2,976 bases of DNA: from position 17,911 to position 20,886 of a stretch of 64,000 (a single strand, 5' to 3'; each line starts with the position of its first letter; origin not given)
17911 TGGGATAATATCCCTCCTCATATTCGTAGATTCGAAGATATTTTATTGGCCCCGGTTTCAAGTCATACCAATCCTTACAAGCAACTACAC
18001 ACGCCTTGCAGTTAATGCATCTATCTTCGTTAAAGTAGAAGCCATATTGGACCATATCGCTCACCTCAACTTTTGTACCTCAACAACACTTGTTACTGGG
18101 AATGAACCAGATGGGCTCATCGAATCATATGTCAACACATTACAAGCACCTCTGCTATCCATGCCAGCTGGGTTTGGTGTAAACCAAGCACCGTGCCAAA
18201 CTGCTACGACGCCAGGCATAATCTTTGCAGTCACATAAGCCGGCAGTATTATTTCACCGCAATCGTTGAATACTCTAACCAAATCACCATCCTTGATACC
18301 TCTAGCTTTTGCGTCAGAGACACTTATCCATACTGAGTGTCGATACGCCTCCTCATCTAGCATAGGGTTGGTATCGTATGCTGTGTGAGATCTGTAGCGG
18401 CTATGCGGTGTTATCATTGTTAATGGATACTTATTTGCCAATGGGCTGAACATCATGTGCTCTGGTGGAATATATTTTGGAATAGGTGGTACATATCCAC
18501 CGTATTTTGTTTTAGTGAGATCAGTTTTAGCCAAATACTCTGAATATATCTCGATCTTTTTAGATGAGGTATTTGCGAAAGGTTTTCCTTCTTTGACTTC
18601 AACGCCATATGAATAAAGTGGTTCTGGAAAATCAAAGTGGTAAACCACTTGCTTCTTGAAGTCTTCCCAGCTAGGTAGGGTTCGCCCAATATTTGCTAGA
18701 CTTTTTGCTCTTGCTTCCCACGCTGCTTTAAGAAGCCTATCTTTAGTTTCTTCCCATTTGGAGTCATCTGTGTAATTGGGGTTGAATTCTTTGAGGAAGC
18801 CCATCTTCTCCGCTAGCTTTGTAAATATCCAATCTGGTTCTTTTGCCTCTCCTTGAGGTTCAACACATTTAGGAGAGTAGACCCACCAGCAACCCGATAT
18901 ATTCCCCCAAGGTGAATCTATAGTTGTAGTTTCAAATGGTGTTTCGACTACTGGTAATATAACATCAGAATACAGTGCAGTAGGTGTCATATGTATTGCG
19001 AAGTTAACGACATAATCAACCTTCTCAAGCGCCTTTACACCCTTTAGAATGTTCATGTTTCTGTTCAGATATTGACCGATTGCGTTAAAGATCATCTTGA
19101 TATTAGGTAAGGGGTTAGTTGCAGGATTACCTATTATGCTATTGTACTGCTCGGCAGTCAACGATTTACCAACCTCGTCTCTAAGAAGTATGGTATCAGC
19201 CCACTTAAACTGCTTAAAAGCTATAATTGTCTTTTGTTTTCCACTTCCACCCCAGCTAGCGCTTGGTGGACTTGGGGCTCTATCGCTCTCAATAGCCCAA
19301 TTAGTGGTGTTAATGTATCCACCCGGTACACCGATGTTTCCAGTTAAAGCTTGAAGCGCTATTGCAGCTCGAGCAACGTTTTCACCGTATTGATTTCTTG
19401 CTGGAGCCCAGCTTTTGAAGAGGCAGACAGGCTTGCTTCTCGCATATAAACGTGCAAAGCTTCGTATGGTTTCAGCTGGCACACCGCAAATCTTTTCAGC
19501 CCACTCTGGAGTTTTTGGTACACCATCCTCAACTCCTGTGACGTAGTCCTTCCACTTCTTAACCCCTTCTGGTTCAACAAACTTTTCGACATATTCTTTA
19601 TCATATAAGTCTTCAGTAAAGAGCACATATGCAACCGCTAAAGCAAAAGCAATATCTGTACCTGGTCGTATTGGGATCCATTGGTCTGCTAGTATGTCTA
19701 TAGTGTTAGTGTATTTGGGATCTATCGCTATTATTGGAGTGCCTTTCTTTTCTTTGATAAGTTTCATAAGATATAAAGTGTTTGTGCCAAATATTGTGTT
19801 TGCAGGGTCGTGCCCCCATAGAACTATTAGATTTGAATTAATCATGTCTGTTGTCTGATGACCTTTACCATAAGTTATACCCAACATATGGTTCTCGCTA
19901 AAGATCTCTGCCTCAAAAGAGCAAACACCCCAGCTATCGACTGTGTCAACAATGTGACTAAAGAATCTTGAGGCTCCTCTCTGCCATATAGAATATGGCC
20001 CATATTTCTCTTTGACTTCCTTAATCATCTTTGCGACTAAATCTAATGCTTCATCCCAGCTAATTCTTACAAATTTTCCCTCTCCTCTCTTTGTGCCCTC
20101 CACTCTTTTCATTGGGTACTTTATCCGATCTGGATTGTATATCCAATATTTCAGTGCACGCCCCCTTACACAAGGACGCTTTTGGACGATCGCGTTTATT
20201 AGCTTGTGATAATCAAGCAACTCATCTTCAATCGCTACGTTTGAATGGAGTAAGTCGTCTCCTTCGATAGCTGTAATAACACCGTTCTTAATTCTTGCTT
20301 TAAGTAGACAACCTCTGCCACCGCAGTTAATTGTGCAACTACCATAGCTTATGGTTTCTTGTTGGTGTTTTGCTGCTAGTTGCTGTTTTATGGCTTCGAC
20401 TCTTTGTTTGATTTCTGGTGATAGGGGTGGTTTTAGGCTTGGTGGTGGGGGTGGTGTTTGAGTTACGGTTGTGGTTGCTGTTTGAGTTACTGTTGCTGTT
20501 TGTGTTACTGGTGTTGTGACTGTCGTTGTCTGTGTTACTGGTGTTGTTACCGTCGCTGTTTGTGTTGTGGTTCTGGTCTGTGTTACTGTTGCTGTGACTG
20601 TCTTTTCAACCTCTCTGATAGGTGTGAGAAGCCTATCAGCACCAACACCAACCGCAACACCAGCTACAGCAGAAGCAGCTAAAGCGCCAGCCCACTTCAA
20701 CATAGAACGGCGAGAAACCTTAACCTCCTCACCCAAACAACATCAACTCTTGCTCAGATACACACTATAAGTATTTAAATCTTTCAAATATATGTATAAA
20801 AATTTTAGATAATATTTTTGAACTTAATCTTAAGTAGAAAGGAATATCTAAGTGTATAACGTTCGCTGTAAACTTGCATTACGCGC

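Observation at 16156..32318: Duplicated triad: DmsA-like, DmsB-like and secreted TolB-like beta-propeller genes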

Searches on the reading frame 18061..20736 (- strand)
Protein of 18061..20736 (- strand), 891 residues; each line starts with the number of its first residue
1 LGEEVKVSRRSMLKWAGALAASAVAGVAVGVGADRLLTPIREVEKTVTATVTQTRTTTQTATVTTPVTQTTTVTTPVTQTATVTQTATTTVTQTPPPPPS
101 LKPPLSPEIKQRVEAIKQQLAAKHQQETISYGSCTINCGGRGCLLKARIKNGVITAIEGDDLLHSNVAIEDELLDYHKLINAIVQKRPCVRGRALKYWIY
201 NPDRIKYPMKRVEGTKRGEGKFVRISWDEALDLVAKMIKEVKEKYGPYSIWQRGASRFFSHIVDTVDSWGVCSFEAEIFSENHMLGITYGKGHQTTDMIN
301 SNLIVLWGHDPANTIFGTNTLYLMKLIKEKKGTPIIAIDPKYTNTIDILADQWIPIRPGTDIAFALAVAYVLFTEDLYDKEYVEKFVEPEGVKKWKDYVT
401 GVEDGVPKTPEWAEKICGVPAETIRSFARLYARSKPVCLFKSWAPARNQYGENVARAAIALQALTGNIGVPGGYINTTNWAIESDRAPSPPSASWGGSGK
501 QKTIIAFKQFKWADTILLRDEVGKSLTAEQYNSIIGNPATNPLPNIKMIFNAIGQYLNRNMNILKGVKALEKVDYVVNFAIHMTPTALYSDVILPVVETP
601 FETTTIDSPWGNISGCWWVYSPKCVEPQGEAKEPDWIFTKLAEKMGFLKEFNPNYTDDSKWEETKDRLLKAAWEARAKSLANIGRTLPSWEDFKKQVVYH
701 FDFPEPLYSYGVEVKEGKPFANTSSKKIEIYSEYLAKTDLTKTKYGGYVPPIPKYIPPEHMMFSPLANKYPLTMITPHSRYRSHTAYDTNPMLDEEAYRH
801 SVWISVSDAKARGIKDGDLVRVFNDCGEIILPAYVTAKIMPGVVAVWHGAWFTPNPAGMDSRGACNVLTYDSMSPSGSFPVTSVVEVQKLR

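Call 4: search_protein_families(library=pfam, proteins=[window:18061-20736:-], max_evalue=0.01)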
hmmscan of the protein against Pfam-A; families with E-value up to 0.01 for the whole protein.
window:18061-20736:- (891 aa): 3 families
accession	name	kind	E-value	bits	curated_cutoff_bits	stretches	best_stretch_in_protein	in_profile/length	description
PF00384.28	Molybdopterin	-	1.3e-40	140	24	1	204-644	1-353/353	Molybdopterin oxidoreductase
PF01568.27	Molydop_binding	-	3.2e-25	88.7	26.8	1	772-877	1-101/110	Molydopterin dinucleotide binding domain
PF10518.14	TAT_signal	-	0.00035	20.8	22.7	1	6-26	1-21/21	TAT (twin-arginine translocation) pathway signal sequence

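Call 21: search_solved_structures(query=window:18061-20736:-, max_evalue=1e-10)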
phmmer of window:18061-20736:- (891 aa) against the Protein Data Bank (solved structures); distinct sequences matched with E-value up to 1e-10: 37.
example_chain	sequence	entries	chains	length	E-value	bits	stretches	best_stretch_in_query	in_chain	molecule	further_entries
1eu1_A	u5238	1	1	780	8e-78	265.6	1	199-872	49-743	DIMETHYL SULFOXIDE REDUCTASE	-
7l5i_A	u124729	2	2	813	4.8e-73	249.8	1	212-889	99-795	Trimethylamine-N-oxide reductase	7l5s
1e18_A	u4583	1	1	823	1.4e-71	244.9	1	198-888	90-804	DMSO REDUCTASE.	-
4dmr_A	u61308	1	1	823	1.1e-70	242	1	198-888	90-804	DMSO REDUCTASE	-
1dmr_A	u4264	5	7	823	1.3e-70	241.7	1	198-888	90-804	DMSO REDUCTASE | Dimethyl sulfoxide/trimethylamine N-oxide reductase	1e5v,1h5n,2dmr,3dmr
1e60_A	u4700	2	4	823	1.5e-70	241.6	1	198-888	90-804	Dimethyl sulfoxide/trimethylamine N-oxide reductase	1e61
1dms_A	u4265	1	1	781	2.2e-70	241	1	198-887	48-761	DMSO REDUCTASE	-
1tmo_A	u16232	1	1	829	8.8e-65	222.4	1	192-863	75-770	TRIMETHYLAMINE N-OXIDE REDUCTASE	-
9h4t_A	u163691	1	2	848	9.7e-65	222.3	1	194-889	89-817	Trimethylamine-N-oxide reductase 1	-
2vpw_A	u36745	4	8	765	2e-50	175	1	185-851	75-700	THIOSULFATE REDUCTASE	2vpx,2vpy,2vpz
4v4c_A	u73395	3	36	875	3.3e-50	174.2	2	199-512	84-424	Pyrogallol hydroxytransferase large subunit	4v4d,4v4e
5e7o_A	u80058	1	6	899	6.5e-41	143.5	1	186-383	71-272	DMSO reductase family type II enzyme, molybdopterin subunit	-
4ydd_A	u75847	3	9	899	7.7e-41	143.2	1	186-383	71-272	DMSO reductase family type II enzyme, molybdopterin subunit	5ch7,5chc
7bkb_D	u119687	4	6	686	5.9e-38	133.7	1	185-652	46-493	Formate dehydrogenase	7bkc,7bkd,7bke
2e7z_A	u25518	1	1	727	7.6e-34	120.1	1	201-468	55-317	Acetylene hydratase Ahy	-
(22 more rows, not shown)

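Call 23: search_protein_families(library=ncbifam, proteins=[window:18061-20736:-], max_evalue=0.00001)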
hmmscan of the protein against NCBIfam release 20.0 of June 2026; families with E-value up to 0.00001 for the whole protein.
window:18061-20736:- (891 aa): 24 families
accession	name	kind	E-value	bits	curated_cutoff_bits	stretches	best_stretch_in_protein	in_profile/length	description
TIGR02166.1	dmsA_ynfE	subfamily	6.6e-152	507.3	777.7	1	115-889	31-793/794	DMSO/selenate family reductase complex A subunit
NF011566.1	PRK14990.1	exception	5.2e-110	368.7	1600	1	115-889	44-813/814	dimethylsulfoxide reductase subunit A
NF041885.1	selenate_YnfE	exception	3.3e-106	356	1675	1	112-889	31-804/805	selenate/tellurate reductase subunit YnfE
NF041884.1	selenate_YnfF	exception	4.5e-103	345.7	1650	1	115-888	31-796/798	selenate/tellurate reductase subunit YnfF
TIGR00509.1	bisC_fam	subfamily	8.7e-102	341.7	1017.55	1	186-888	26-752/772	molybdopterin guanine dinucleotide-containing S/N-oxide reductase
NF011682.0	PRK15102.1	equivalog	3.6e-87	293.3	909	2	300-874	216-791/829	trimethylamine-N-oxide reductase TorA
TIGR02164.1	torA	equivalog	2.9e-82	277.1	1465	2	300-872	212-785/824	trimethylamine-N-oxide reductase TorA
TIGR03479.1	DMSO_red_II_alp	subfamily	2.7e-62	211.1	984.75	3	131-384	59-304/913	molybdopterin-dependent oxidoreductase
TIGR01591.1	Fdh-alpha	equivalog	3.1e-62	210.6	666.25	3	186-476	35-319/672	formate dehydrogenase subunit alpha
NF012032.0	PRK15488.1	equivalog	3.7e-60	203.8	694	2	187-476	81-363/759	thiosulfate reductase PhsA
NF047855.1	AssmNtatRedNasC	equivalog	1.1e-32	113.1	1100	1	181-474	54-343/708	assimilatory nitrate reductase catalytic subunit NasC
TIGR01580.1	narG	equivalog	1.4e-31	109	1084.15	2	215-396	150-334/1235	nitrate reductase subunit alpha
NF041783.2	mnquin_red_QrcB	equivalog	1.3e-29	102.9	440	2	199-474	102-365/695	menaquinone reductase molybdopterin-binding-like subunit QrcB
TIGR01553.1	formate-DH-alph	equivalog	1.2e-28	99.5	814.2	1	285-387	203-304/1009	formate dehydrogenase-N subunit alpha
NF041714.1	arsenate_red_ArrA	equivalog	1.4e-27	96.2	1600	1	187-849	88-797/848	arsenate respiratory reductase molybdopterin-containing subunit ArrA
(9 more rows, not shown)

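Call 25: find_related_loci(query=A1, collection=genome_contigs, flank=10000)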
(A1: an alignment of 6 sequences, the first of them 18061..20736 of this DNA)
Query A1 (891 aa) in genome_contigs; peptide patterns used: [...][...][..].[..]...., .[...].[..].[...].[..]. (x = any residue, [..] = any of these).
377 stretches matched a pattern; 348 encode a relative of the query (tblastn E <= 1e-3); the best 80 are kept; 80 distinct loci.
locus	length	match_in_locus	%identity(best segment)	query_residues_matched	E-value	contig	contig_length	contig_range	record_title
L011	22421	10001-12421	41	108-889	0e+0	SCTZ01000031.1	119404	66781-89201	MAG: Chloroflexota bacterium isolate FW602_bin.16 FW602_bin.16-17368, whole genome shotgun sequence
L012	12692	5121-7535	42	126-889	0e+0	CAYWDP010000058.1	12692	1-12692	MAG TPA_asm: uncultured Dehalococcoidia bacterium isolate SRP239594_co1_65 genome assembly, contig: NODE_2460_length_126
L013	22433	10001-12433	41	121-890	0e+0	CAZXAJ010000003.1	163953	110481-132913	MAG TPA_asm: uncultured Dehalococcoidales bacterium isolate binchicken_co334_347 genome assembly, contig: NODE_73_length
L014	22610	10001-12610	37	6-889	0e+0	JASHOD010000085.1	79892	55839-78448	MAG: Nitrososphaerales archaeon isolate JOPF014 JOPF_NEAR_contig_918893, whole genome shotgun sequence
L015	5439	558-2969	42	127-889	0e+0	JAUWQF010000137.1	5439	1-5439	MAG: Methanothrix sp. isolate CSMAG_2495 CSMAG_2495_k141_120849_length_5439_cov_10.0000, whole genome shotgun sequence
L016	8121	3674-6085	41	127-889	0e+0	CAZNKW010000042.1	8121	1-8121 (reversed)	MAG TPA_asm: uncultured Dehalococcoidia bacterium isolate binchicken_co325_96 genome assembly, contig: NODE_3863_length_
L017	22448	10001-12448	40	121-891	3e-179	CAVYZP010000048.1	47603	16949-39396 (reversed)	MAG: uncultured Chloroflexia bacterium isolate MFD02138.bin.3.55 genome assembly, contig: contig_78050, whole genome sho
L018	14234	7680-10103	41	123-889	8e-179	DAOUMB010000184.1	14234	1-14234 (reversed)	MAG TPA_asm: Dehalococcoidia bacterium isolate W31_73 k127_1067141, whole genome shotgun sequence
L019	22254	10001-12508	40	102-891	1e-177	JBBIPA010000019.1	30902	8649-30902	MAG: Chloroflexota bacterium isolate TCS170221_bin_292 NODE_1153_length_30902_cov_4.935683, whole genome shotgun sequenc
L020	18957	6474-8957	41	109-891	4e-177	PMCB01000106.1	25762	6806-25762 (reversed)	MAG: Dehalococcoidia bacterium isolate fen_1064 73.20120700_E3M.23_contig_149407, whole genome shotgun sequence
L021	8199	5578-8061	40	103-890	4e-177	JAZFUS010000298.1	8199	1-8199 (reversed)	MAG: Dehalococcoidia bacterium isolate BS2bin.63 BS2bin.63_298, whole genome shotgun sequence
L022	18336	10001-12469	40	117-891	8e-175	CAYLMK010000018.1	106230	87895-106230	MAG TPA_asm: uncultured Thermodesulfobacteriota bacterium isolate binchicken_co274_253 genome assembly, contig: NODE_448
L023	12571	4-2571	38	82-890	6e-174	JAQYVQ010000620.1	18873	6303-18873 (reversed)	MAG: Syntrophobacteria bacterium isolate SG_15_bin2 SG_15_bin.2.orig_15_k141_5376884, whole genome shotgun sequence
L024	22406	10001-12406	40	127-889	2e-173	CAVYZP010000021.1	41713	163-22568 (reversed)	MAG: uncultured Chloroflexia bacterium isolate MFD02138.bin.3.55 genome assembly, contig: contig_1422, whole genome shot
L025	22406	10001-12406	39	127-889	4e-173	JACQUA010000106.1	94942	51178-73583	MAG: Chloroflexi bacterium isolate NC_groundwater_1425_Ag_S-0.65um_59_63 S_p65_S5_coassembly_k141_1240237, whole genome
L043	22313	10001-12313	39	125-860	2e-162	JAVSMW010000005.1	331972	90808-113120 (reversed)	MAG: Thermincola sp. isolate NRBC_bin_10V2 Thermincola_NRBC_Contig_05, whole genome shotgun sequence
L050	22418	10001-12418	38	112-891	4e-158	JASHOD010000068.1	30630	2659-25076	MAG: Nitrososphaerales archaeon isolate JOPF014 JOPF_NEAR_contig_780825, whole genome shotgun sequence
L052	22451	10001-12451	37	123-890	4e-157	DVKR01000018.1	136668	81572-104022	MAG TPA_asm: Candidatus Aphodovivens excrementavium isolate ChiGjej2B2-30709 ChiGjej2B2M5__C274200_L136668_SRR6323342, w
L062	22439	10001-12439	38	127-890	2e-153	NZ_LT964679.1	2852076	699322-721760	Raoultibacter timonensis strain Marseille-P3277, whole genome shotgun sequence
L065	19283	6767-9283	36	103-891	4e-151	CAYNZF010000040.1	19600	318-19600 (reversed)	MAG TPA_asm: uncultured Oscillospiraceae bacterium isolate SRP192927_co5_687 genome assembly, contig: NODE_3565_length_1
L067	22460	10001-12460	37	114-889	4e-151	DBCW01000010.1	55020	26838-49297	MAG TPA_asm: Eggerthellales bacterium UBA948 UBA948_contig_3139, whole genome shotgun sequence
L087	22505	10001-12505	36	110-891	1e-146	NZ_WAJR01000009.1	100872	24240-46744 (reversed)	Ellagibacter isourolithinifaciens strain DSM 104140 DSM104140T_contig_009, whole genome shotgun sequence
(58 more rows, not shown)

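Call 33: search_protein_families(library=pfam, proteins=[L014:19151-19888:+, L014:13512-13889:+, L050:13889-15136:-], max_evalue=0.01)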
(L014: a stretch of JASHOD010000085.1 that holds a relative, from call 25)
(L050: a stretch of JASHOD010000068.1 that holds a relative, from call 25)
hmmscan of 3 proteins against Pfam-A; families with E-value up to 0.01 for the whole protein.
L014:19151-19888:+ (245 aa): 14 families
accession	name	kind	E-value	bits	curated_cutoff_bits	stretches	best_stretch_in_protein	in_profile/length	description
PF13847.12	Methyltransf_31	-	2e-35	122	27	1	63-203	2-138/145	Methyltransferase domain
PF13649.12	Methyltransf_25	-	5.1e-21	75.6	27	1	69-165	2-97/97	Methyltransferase domain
PF08241.18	Methyltransf_11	-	1.1e-20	74.5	21.2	1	69-167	1-93/95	Methyltransferase domain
PF01209.24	Ubie_methyltran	-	2.1e-16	60.4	20.1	1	61-171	44-153/233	ubiE/COQ5 methyltransferase family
PF08242.18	Methyltransf_12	-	8.7e-14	52.5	30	1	69-165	1-96/98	Methyltransferase domain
PF13489.12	Methyltransf_23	-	6e-11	42.8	27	1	61-181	17-128/164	Methyltransferase domain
PF06325.19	PrmA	-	9.1e-09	35.7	22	1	63-176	160-265/296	Ribosomal protein L11 methyltransferase (PrmA)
PF05148.21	Methyltransf_8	-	9.6e-06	26.1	27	1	123-175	111-162/219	Hypothetical methyltransferase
PF02353.26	CMAS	-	4.1e-05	23.5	27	1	60-180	58-175/273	Mycolic acid cyclopropane synthetase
PF01135.25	PCMT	-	0.00011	22.5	20.3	1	57-124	66-132/210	Protein-L-isoaspartate(D-aspartate) O-methyltransferase (PCMT)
PF13679.12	Methyltransf_32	-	0.00087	19.7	27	1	64-139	25-106/143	Methyltransferase domain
PF08003.17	Methyltransf_9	-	0.0012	18.3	23.8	1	64-227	115-276/315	Protein of unknown function (DUF1698)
PF05175.20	MTS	-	0.0014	18.7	23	1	65-168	32-137/170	Methyltransferase small domain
PF20922.3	Anamorsin_N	-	0.0025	18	27.1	1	102-230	20-135/163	Anamorsin, N-terminal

L014:13512-13889:+ (125 aa): 0 families

L050:13889-15136:- (415 aa): 9 families
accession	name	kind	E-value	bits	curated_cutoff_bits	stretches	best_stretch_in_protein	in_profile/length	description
PF01436.27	NHL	-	1e-19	69.9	20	0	143-168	3-27/28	NHL repeat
PF01731.26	Arylesterase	-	9.8e-08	32.5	21.3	0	130-169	42-81/86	Arylesterase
PF21783.3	YNCE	-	1.2e-07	31.9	27.1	1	152-222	38-108/339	YNCE-like beta-propeller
PF13860.13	FlgD_ig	-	2.1e-05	24.9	27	0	159-189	19-49/79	FlgD Ig-like domain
PF25174.1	Beta-prop_THOC3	-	4e-05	23.2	305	0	189-265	52-127/272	THOC3 beta-propeller domain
PF24817.1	WD40_WDHD1_1st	-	0.00019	21.1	109.9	1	63-234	11-178/291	WDHD1 first WD40 domain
PF23414.1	Beta-prop_EML_2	-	0.00029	20.7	90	0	70-168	10-107/266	Echinoderm microtubule-associated protein second beta-propeller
PF24684.1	Vgb_lyase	-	0.0005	19.4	50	1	99-278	12-191/290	Virginiamycin B lyase family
PF25581.1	AsqO_C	-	0.0015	19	27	0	64-138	35-111/131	AsqO-like, C-terminal domain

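Call 89: search_protein_families(library=pfam, proteins=[L087:13535-14881:+, L087:14856-16685:+, L052:13387-14718:+, L062:13346-14881:+, L043:14349-15554:+, L011:13290-14198:+, L019:13336-14652:-, L067:13305-14552:+, L065:5437-6777:+], max_evalue=0.001)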
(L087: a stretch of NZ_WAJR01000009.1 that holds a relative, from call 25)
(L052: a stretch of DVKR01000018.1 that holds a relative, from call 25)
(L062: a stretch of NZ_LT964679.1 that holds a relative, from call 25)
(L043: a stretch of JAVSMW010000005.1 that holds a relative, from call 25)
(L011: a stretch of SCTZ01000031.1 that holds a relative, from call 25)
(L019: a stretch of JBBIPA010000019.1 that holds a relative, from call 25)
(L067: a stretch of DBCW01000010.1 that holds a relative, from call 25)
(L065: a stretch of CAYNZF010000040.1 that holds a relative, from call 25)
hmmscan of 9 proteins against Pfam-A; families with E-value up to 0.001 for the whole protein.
L087:13535-14881:+ (449 aa): 2 families
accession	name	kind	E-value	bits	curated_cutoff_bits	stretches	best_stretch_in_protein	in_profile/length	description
PF03600.22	CitMHS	-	2.1e-08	34.1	31.9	1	28-284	6-229/336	Citrate transporter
PF02447.22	GntP_permease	-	4.1e-08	32.8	22.5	1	16-443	7-437/440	GntP family permease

L087:14856-16685:+ (610 aa): 0 families

L052:13387-14718:+ (444 aa): 1 family
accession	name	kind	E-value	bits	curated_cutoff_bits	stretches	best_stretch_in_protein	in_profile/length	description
PF02447.22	GntP_permease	-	1.5e-07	31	22.5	1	11-438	8-437/440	GntP family permease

L062:13346-14881:+ (512 aa): 2 families
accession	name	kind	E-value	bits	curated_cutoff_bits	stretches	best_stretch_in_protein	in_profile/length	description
PF03600.22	CitMHS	-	1.7e-08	34.4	31.9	1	91-346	3-228/336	Citrate transporter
PF02447.22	GntP_permease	-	4e-07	29.6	22.5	1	80-507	4-438/440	GntP family permease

L043:14349-15554:+ (402 aa): 3 families
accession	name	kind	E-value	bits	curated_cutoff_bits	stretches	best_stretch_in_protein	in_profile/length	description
PF07690.21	MFS_1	-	1.2e-55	189.3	33.4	2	15-297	3-291/347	Major Facilitator Superfamily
PF00083.30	Sugar_tr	-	3.2e-15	56.4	22.3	1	43-177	46-186/452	Sugar (and other) transporter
PF03137.26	OATP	-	1.4e-06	27.3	25.8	0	97-161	134-199/545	Organic Anion Transporter Polypeptide (OATP) family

L011:13290-14198:+ (303 aa): 1 family
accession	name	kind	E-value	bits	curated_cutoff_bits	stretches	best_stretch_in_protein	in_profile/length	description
PF02653.21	BPD_transp_2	-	5.7e-35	121.2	26.8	1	15-287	2-269/269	Branched-chain amino acid transport system / permease component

L019:13336-14652:- (439 aa): 4 families
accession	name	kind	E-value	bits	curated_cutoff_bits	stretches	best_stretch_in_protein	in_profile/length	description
PF07690.21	MFS_1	-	7.8e-35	120.8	33.4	2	47-290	9-250/347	Major Facilitator Superfamily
PF01306.25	LacY_symp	-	2.3e-10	40.3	24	1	259-436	23-205/413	LacY proton/sugar symporter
PF12832.13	MFS_1_like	-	1.7e-09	37.7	25.2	1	53-401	18-372/373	MFS_1 like family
PF00083.30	Sugar_tr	-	2e-07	30.7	22.3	1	279-345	50-115/452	Sugar (and other) transporter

L067:13305-14552:+ (416 aa): 3 families
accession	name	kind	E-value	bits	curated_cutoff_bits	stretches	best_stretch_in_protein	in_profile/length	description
PF07690.21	MFS_1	-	5.3e-52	177.3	33.4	2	32-376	9-347/347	Major Facilitator Superfamily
PF12832.13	MFS_1_like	-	2.9e-09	36.9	25.2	1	254-351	18-117/373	MFS_1 like family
PF00083.30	Sugar_tr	-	6e-09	35.7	22.3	1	57-200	36-187/452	Sugar (and other) transporter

L065:5437-6777:+ (447 aa): 3 families
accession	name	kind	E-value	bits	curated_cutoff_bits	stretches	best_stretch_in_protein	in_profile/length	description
PF07690.21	MFS_1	-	3.4e-36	125.3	33.4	2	70-291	4-228/347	Major Facilitator Superfamily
PF00083.30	Sugar_tr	-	1.5e-12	47.6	22.3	2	98-239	48-192/452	Sugar (and other) transporter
PF13347.12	MFS_2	-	0.00026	20.1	27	1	189-377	147-339/427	MFS/sugar transport protein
